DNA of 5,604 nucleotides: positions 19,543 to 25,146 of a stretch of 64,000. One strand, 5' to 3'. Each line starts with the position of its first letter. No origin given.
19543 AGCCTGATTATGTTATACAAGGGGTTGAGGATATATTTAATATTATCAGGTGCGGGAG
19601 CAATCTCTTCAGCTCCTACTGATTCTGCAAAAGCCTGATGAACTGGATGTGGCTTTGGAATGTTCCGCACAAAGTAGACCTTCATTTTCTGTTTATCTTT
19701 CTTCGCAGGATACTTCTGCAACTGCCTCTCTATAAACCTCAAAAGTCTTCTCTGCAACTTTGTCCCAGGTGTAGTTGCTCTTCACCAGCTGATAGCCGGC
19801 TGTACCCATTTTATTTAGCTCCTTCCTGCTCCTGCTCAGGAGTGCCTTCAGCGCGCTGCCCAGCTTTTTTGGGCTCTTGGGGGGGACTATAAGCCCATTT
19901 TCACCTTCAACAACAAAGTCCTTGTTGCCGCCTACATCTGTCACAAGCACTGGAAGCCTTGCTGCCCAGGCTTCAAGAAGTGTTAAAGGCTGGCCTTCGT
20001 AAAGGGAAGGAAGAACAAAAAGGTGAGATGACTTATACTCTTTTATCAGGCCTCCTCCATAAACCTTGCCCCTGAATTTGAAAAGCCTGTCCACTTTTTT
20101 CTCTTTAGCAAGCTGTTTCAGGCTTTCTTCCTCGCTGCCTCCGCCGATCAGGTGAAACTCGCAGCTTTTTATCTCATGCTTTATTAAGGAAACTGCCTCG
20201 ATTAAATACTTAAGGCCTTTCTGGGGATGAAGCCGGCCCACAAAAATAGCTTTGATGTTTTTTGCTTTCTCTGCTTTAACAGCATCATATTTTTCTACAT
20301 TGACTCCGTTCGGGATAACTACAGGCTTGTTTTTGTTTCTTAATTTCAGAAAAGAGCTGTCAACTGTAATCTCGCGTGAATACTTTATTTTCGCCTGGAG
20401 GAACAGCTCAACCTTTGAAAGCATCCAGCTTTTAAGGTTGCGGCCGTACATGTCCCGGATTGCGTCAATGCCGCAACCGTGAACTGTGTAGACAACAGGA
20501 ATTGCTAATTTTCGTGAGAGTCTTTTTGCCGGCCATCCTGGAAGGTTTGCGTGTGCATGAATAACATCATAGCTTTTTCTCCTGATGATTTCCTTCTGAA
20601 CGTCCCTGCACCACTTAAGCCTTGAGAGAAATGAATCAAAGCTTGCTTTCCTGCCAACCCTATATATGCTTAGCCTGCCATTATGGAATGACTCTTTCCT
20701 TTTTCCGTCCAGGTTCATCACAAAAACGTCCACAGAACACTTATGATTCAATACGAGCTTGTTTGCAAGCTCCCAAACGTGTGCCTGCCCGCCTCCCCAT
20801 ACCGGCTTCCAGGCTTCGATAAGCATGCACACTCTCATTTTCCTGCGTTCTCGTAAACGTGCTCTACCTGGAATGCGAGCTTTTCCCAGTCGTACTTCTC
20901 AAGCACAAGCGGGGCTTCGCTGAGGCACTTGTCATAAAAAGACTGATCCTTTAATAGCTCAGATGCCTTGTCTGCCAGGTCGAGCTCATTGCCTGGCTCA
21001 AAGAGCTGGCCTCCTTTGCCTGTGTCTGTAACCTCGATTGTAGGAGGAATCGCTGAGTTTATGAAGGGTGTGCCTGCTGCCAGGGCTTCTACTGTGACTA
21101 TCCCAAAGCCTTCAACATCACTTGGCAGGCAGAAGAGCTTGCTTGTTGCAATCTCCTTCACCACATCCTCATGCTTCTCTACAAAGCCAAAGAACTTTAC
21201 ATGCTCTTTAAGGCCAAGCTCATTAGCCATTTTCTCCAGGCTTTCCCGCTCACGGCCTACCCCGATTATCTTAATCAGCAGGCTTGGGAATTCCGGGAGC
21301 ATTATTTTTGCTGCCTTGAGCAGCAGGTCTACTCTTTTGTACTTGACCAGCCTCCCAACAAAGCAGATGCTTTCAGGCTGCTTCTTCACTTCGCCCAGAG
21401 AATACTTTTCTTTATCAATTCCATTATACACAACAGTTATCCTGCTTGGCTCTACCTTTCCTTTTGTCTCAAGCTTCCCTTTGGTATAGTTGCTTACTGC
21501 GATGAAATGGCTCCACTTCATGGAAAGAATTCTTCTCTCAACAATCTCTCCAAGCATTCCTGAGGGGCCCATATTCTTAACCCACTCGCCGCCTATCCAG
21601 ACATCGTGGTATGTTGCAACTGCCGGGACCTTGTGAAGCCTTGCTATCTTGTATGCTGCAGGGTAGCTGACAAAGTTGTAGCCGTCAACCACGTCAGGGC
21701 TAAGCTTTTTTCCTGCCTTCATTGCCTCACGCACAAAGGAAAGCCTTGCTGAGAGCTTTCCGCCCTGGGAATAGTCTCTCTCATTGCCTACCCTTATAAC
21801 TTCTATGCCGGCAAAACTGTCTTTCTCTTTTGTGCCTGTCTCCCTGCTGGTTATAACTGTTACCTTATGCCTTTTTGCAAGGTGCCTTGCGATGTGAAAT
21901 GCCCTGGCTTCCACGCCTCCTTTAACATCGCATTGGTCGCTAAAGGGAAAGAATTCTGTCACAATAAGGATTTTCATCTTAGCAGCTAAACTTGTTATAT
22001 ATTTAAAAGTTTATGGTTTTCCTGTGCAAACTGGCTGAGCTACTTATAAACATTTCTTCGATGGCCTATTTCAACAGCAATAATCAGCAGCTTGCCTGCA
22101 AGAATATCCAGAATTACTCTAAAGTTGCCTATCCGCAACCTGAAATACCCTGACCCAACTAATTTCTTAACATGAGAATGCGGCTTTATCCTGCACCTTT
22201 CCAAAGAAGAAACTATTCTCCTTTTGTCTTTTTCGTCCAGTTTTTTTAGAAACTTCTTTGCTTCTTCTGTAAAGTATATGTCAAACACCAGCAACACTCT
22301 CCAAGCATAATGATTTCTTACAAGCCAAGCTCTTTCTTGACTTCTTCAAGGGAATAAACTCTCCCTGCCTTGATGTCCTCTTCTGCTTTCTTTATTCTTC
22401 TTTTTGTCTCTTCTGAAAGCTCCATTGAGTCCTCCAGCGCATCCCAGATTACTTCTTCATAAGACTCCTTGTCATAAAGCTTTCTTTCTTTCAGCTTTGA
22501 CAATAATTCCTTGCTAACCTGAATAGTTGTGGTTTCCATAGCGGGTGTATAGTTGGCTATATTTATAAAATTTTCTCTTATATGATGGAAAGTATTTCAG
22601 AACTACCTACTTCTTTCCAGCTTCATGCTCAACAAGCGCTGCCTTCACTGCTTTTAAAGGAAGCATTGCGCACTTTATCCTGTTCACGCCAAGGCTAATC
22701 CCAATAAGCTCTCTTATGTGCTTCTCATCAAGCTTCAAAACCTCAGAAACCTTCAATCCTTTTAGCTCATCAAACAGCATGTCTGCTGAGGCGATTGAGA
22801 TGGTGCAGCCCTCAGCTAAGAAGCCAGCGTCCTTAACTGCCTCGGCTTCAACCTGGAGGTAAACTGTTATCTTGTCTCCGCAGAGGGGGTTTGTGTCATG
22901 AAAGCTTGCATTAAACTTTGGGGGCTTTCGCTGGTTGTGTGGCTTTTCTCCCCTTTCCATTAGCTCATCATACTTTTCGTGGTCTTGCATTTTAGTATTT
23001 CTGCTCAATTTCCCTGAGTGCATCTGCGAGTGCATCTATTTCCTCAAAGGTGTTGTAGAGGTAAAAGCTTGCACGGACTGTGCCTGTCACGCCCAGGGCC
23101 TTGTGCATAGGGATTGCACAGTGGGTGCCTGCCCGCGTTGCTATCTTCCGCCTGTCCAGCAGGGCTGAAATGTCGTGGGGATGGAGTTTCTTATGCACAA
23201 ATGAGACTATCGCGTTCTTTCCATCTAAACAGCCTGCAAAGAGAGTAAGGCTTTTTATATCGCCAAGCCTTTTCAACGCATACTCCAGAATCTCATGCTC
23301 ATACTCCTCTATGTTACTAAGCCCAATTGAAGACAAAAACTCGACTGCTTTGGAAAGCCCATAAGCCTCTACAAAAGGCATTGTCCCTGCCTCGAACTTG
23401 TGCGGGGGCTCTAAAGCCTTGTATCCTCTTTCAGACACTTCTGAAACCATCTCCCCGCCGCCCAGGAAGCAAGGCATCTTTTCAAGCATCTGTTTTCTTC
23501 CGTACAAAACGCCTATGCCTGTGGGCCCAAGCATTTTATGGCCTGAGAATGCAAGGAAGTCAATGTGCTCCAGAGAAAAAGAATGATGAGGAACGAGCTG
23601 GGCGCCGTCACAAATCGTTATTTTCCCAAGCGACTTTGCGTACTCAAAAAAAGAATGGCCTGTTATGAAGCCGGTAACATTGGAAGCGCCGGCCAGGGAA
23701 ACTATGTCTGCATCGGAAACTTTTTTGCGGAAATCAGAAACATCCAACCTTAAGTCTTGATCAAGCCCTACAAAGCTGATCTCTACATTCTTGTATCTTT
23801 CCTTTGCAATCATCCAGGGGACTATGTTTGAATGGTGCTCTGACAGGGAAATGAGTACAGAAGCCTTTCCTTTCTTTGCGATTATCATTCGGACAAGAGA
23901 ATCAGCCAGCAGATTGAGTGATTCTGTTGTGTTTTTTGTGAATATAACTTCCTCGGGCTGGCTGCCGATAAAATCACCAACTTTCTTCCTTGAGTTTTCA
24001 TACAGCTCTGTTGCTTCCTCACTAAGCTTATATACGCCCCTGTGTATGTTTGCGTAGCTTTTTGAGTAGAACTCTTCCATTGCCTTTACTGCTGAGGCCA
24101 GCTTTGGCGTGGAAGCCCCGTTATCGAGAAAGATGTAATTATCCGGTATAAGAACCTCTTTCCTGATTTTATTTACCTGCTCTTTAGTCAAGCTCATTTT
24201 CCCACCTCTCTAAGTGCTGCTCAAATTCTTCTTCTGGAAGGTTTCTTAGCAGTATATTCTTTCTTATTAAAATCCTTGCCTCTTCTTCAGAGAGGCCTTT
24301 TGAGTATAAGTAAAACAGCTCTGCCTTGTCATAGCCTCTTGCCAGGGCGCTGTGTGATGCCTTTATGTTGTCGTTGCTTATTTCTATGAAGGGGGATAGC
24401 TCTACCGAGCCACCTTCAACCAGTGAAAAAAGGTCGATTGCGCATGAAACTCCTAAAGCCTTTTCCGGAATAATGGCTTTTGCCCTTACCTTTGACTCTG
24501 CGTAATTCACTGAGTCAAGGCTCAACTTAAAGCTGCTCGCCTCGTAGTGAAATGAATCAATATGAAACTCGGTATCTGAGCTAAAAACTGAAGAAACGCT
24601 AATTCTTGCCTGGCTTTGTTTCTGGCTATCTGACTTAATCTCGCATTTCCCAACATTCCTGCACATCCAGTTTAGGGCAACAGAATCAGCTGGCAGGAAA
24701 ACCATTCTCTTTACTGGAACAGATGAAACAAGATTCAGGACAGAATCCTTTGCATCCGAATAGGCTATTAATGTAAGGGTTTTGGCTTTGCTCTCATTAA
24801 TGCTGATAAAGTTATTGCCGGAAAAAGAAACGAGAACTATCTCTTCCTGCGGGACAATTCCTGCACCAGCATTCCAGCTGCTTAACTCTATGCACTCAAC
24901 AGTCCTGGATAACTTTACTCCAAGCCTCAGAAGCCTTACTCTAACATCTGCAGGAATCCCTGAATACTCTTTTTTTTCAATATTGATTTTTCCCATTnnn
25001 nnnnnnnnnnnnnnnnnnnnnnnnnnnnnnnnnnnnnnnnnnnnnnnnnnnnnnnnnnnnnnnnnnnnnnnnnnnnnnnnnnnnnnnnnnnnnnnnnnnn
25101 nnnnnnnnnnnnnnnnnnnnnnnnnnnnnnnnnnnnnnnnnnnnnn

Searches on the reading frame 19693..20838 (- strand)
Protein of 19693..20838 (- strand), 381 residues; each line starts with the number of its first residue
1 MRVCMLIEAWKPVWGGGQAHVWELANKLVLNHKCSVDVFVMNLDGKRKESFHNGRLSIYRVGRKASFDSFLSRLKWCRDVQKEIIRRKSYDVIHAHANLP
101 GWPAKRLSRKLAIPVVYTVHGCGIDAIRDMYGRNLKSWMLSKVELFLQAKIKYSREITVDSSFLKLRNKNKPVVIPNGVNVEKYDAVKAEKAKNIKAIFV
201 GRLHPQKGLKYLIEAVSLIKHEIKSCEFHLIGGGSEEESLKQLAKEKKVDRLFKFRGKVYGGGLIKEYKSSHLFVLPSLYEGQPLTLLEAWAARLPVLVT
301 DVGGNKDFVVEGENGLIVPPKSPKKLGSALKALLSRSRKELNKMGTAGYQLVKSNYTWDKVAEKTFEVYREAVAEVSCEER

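Call 9: search_protein_families(library=pfam, max_evalue=0.00001, proteins=[window:19693-20838:-])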
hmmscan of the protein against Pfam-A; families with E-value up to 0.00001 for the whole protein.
window:19693-20838:- (381 aa): 7 families
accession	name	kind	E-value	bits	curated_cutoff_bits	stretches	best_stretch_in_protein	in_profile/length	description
PF00534.26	Glycos_transf_1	-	5.7e-38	130.6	26.4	1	182-350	3-171/172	Glycosyl transferases group 1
PF13692.12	Glyco_trans_1_4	-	3.1e-35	122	27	1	197-335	4-141/142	Glycosyl transferases group 1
PF13439.12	Glyco_transf_4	-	2.8e-16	60.5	28.5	1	14-182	1-169/170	Glycosyltransferase Family 4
PF13579.12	Glyco_trans_4_4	-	2.5e-11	44.6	29.7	1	15-140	1-117/158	Glycosyl transferase 4-like domain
PF20706.3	GT4-conflict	-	1e-10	41.6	26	1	167-364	169-384/385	Family 4 Glycosyltransferase in conflict systems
PF13477.12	Glyco_trans_4_2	-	1.3e-08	35.5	23.4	1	18-124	10-111/139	Glycosyl transferase 4-like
PF13524.12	Glyco_trans_1_2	-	3e-07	30.9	25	1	226-364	15-141/144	Glycosyl transferase-like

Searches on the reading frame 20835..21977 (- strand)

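Call 9: search_protein_families(library=pfam, max_evalue=0.00001, proteins=[window:20835-21977:-])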
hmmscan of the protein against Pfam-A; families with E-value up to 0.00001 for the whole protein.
window:20835-21977:- (380 aa): 6 families
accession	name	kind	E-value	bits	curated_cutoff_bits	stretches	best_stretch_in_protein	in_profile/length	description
PF00534.26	Glycos_transf_1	-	1.6e-38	132.4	26.4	1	198-352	12-166/172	Glycosyl transferases group 1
PF13692.12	Glyco_trans_1_4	-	6.7e-29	101.4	27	1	203-344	3-142/142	Glycosyl transferases group 1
PF13439.12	Glyco_transf_4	-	3.7e-26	92.6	28.5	1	20-190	2-169/170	Glycosyltransferase Family 4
PF13579.12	Glyco_trans_4_4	-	2e-18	67.7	29.7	1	20-186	1-158/158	Glycosyl transferase 4-like domain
PF20706.3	GT4-conflict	-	2.2e-17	63.6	26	1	19-307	11-310/385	Family 4 Glycosyltransferase in conflict systems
PF13477.12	Glyco_trans_4_2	-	4.7e-06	27.2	23.4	1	27-124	14-107/139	Glycosyl transferase 4-like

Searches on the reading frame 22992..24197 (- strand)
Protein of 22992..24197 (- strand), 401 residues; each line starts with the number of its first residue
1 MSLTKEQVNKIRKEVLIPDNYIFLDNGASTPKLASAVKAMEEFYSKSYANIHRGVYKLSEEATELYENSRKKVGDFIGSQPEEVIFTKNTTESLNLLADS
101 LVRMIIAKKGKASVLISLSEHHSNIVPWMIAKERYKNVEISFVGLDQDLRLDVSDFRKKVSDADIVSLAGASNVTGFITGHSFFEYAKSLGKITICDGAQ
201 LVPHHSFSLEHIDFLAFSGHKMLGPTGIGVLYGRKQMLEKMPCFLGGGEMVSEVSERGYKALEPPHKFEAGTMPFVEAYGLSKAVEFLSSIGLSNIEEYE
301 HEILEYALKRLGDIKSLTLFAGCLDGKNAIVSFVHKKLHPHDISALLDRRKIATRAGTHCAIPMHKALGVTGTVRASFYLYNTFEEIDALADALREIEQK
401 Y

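Call 9: search_protein_families(library=pfam, max_evalue=0.00001, proteins=[window:22992-24197:-])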
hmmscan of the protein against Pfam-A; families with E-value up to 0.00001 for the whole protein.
window:22992-24197:- (401 aa): 1 family
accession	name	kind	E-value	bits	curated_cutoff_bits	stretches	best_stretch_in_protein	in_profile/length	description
PF00266.25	Aminotran_5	-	3.1e-112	375.7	21.5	1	22-390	1-371/371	Aminotransferase class-V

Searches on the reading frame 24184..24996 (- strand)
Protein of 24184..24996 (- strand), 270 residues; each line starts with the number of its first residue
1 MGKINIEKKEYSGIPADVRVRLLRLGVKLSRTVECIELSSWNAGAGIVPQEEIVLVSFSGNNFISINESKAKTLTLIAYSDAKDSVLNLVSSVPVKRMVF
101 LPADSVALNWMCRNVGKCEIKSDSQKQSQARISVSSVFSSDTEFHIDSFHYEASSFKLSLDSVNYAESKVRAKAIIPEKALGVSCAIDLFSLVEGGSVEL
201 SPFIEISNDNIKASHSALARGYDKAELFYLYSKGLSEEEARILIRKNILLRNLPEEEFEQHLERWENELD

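Call 50: search_protein_families(library=pfam, max_evalue=0.0001, proteins=[window:24184-24996:-])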
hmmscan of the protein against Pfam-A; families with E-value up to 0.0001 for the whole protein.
window:24184-24996:- (270 aa): 1 family
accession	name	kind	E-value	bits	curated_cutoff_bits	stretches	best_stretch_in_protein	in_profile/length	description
PF01458.23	SUFBD_core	-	8e-10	39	27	1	197-244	181-228/232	SUF system FeS cluster assembly, SufBD core domain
